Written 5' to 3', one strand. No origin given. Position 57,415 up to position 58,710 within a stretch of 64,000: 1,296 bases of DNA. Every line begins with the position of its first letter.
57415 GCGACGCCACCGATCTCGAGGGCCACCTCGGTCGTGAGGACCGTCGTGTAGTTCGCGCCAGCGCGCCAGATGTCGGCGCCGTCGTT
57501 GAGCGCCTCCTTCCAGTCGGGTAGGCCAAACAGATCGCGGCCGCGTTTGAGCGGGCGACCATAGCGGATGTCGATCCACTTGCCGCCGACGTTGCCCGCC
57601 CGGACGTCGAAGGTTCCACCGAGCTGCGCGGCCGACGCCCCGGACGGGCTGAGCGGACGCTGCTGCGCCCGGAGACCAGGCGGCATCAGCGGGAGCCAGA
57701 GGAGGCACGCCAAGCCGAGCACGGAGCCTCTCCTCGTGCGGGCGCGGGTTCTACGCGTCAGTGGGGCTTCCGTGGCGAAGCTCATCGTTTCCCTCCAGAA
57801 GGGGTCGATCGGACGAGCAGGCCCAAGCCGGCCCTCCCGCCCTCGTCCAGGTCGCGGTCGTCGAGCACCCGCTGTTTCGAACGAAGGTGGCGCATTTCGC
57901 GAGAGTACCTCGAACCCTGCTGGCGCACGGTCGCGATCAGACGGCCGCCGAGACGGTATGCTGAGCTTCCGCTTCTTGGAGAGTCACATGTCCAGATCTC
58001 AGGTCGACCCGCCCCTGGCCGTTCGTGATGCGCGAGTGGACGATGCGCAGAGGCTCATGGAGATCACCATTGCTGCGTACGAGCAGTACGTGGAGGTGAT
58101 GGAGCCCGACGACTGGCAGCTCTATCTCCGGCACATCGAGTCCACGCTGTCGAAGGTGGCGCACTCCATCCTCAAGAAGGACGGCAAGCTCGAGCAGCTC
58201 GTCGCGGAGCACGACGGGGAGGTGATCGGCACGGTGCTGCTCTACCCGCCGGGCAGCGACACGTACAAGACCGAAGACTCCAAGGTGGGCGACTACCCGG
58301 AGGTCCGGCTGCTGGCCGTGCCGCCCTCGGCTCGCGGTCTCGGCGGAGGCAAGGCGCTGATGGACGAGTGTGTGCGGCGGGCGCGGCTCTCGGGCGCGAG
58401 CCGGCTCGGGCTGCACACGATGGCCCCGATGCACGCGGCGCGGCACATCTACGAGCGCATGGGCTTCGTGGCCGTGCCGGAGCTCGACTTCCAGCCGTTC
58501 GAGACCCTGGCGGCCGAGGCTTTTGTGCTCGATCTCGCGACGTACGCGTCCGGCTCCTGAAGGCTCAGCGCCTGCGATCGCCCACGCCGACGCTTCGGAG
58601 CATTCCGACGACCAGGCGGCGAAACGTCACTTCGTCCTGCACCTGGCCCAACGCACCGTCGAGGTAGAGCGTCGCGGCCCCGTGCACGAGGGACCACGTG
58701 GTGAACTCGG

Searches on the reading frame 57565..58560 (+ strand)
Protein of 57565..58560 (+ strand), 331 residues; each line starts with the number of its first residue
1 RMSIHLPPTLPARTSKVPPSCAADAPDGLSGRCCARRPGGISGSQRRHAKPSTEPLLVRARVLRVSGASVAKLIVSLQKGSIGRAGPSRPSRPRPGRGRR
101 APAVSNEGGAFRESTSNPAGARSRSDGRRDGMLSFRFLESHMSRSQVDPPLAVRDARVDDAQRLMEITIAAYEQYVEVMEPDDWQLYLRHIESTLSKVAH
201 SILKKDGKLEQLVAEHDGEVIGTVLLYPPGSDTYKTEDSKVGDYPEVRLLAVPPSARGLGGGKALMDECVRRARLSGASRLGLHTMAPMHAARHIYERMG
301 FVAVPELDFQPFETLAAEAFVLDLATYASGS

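Call 57: search_protein_families(library=pfam, proteins=[window:57565-58560:+])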
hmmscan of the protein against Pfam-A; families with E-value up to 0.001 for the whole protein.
window:57565-58560:+ (331 aa): 4 families
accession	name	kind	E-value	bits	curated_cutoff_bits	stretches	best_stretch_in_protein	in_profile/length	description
PF00583.31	Acetyltransf_1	-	4.1e-16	59.8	20.7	1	206-301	30-116/116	Acetyltransferase (GNAT) family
PF13508.13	Acetyltransf_7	-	5.4e-12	46.4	27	1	212-302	6-83/84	Acetyltransferase (GNAT) domain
PF13673.13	Acetyltransf_10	-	6.6e-07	29.8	23.6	1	206-304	28-110/128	Acetyltransferase (GNAT) domain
PF13527.13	Acetyltransf_9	-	0.00061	20.2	25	1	153-301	2-124/127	Acetyltransferase (GNAT) domain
